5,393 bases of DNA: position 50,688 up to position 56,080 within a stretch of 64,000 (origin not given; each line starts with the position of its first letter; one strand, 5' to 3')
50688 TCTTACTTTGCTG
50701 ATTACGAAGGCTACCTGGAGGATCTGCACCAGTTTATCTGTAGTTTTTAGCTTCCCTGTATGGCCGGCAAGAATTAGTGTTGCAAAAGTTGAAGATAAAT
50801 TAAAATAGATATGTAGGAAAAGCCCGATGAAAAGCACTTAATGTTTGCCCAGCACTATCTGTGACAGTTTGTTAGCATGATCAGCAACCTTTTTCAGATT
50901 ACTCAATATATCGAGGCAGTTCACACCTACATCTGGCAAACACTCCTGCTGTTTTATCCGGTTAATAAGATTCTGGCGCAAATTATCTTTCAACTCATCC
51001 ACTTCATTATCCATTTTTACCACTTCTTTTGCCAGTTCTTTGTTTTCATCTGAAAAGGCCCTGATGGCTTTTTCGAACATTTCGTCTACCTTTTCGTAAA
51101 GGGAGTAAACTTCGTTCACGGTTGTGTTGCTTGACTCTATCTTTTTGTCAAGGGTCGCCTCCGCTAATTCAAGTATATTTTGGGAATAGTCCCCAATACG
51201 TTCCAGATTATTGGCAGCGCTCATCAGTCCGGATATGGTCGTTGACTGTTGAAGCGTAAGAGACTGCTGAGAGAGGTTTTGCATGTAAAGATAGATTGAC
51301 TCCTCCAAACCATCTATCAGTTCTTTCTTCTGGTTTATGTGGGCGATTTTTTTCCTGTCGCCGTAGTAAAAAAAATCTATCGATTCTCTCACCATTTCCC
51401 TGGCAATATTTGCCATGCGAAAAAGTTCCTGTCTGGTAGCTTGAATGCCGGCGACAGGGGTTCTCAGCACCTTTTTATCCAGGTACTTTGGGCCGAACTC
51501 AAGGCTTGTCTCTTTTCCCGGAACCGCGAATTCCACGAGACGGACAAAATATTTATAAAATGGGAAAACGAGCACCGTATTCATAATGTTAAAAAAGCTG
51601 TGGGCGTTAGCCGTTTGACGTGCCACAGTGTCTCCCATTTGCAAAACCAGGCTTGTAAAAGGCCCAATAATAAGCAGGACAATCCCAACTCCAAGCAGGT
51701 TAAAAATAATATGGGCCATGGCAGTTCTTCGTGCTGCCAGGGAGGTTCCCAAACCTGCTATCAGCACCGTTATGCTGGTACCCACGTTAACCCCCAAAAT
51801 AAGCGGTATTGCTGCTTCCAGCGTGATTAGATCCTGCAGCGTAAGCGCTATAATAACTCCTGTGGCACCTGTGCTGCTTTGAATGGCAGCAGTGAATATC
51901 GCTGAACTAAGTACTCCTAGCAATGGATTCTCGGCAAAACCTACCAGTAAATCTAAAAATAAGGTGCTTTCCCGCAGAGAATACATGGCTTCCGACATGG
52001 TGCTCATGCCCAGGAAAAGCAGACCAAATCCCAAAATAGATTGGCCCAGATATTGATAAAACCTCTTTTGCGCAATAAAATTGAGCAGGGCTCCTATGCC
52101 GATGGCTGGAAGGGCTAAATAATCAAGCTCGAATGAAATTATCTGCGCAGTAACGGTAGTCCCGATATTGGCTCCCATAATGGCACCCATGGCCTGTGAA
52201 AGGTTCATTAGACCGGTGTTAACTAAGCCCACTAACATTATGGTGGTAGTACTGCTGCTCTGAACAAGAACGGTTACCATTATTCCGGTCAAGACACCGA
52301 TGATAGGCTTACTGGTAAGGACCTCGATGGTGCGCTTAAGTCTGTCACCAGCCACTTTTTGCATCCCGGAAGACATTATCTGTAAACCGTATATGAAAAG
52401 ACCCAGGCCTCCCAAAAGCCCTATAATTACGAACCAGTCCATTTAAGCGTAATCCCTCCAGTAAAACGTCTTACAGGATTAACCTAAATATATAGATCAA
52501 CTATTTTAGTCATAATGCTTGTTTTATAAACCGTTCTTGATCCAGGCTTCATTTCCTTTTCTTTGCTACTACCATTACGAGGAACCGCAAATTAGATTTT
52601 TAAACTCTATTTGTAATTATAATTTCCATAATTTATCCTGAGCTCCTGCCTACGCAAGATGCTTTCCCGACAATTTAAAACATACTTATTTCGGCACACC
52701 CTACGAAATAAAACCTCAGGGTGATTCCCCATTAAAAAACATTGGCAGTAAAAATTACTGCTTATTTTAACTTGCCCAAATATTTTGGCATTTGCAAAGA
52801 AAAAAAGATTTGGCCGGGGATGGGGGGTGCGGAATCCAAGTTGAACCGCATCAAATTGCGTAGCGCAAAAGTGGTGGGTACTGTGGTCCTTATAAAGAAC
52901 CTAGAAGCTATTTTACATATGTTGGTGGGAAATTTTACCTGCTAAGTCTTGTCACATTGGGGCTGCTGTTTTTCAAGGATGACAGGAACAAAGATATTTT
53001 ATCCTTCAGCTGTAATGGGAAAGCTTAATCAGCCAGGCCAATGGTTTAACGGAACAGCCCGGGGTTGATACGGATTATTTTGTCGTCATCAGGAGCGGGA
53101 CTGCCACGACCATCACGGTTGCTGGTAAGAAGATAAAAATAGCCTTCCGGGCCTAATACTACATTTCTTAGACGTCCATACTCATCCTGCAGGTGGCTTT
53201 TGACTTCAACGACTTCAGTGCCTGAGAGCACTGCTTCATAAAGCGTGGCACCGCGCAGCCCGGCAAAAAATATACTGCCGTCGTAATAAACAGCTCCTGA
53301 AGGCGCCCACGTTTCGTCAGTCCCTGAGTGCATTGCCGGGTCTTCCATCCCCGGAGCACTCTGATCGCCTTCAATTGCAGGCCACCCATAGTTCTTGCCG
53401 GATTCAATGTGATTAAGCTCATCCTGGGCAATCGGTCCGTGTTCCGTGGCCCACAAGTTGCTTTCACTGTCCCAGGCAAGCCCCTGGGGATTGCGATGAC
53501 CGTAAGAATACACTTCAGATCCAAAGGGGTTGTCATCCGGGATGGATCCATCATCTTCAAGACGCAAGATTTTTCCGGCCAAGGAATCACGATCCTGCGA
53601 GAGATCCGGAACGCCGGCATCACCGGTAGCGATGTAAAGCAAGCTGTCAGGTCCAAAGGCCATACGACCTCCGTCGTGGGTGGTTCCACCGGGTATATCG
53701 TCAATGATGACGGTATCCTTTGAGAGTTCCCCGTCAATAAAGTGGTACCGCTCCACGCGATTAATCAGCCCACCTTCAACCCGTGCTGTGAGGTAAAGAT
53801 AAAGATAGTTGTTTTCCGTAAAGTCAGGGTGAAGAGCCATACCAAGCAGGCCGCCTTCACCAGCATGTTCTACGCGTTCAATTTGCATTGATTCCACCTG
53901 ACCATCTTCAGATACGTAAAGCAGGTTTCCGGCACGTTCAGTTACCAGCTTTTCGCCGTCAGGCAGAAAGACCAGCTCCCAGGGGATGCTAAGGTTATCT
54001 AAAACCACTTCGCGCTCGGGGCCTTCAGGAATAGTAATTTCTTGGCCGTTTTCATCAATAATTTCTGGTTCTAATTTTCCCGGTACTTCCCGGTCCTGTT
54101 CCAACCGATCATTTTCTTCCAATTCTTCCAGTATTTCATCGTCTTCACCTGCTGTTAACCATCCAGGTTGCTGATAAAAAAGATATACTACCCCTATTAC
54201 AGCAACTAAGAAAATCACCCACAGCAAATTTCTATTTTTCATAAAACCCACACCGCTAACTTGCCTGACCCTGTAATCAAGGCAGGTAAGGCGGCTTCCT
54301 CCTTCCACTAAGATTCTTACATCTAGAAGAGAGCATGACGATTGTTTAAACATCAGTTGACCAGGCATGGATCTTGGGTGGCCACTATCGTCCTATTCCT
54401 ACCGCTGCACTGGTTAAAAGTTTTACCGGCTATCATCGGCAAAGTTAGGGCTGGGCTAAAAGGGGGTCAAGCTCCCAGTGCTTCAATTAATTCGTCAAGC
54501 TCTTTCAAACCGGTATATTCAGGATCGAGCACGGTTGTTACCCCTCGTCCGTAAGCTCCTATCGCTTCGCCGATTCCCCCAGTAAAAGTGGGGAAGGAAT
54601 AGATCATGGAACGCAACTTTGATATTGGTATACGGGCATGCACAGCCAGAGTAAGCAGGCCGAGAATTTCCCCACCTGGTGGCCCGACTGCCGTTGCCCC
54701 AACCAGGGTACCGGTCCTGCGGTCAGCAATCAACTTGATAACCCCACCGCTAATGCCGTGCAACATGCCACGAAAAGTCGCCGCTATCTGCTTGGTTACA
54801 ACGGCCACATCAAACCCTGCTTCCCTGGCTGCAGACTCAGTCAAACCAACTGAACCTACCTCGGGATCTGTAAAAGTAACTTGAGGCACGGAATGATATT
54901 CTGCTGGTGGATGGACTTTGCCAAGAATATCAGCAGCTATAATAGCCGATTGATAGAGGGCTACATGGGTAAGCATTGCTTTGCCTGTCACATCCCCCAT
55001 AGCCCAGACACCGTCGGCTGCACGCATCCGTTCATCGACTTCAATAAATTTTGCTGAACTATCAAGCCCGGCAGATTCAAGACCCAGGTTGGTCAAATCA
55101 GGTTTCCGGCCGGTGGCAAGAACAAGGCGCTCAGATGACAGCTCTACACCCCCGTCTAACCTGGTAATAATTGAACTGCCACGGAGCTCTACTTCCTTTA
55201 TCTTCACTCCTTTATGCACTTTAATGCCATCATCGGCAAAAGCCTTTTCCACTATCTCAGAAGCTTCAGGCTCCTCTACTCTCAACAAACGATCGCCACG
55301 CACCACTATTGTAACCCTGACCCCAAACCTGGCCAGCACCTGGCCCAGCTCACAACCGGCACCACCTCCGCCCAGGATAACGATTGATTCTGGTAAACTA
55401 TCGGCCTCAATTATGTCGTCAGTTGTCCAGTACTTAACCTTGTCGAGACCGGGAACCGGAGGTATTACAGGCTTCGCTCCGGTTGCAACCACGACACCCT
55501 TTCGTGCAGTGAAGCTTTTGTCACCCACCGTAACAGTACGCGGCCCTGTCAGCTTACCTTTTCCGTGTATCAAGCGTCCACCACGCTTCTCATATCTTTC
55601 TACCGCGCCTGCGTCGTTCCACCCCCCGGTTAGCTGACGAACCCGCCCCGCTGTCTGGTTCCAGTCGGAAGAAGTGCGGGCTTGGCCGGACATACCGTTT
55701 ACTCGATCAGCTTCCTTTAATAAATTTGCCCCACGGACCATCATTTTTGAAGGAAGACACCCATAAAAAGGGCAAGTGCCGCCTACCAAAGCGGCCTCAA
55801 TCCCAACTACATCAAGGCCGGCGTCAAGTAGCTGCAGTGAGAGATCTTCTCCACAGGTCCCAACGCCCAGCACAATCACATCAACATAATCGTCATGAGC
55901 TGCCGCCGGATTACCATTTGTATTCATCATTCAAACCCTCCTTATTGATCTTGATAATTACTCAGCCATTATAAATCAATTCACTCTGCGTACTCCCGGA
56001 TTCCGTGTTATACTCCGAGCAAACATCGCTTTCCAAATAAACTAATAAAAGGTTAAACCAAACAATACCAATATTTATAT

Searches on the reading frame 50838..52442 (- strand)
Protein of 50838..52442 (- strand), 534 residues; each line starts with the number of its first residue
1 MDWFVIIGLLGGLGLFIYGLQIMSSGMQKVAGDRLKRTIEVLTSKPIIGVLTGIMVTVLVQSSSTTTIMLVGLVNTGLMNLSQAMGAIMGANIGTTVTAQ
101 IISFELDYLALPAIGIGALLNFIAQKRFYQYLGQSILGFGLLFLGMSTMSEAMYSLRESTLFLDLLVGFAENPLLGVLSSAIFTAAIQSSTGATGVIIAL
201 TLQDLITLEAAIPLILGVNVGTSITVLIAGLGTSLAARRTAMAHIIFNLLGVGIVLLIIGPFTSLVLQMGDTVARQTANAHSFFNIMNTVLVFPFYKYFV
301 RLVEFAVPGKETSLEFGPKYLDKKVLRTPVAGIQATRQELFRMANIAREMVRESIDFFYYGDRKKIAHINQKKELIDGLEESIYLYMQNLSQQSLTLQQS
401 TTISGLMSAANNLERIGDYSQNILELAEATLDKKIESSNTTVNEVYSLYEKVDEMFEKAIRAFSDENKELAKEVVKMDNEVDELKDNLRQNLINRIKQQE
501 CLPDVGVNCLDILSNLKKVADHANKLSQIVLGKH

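Call 57: search_protein_families(library=pfam, proteins=[window:50838-52442:-], max_evalue=0.00001)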
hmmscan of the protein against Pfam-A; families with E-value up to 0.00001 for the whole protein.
window:50838-52442:- (534 aa): 2 families
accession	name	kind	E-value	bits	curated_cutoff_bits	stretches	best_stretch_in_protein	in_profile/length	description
PF02690.20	Na_Pi_cotrans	-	1.8e-61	206.6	29.1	2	15-150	1-136/137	Na+/Pi-cotransporter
PF01895.24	PhoU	-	3.8e-34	117.4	23.5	2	448-530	4-89/89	PhoU domain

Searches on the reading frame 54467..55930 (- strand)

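Call 57: search_protein_families(library=pfam, proteins=[window:54467-55930:-], max_evalue=0.00001)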
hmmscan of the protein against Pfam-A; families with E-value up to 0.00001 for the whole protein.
window:54467-55930:- (487 aa): 4 families
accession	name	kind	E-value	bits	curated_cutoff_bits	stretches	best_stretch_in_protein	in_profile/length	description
PF07992.20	Pyr_redox_2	-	1.3e-52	179.5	26.1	1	17-327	2-290/291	Pyridine nucleotide-disulphide oxidoreductase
PF02852.28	Pyr_redox_dim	-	6.6e-24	84.7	25.3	1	348-456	1-109/110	Pyridine nucleotide-disulphide oxidoreductase, dimerisation domain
PF00070.33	Pyr_redox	-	1.8e-17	64.1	22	1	182-253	1-72/82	Pyridine nucleotide-disulphide oxidoreductase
PF13738.12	Pyr_redox_3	-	6.6e-10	39.2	30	1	137-283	120-275/305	Pyridine nucleotide-disulphide oxidoreductase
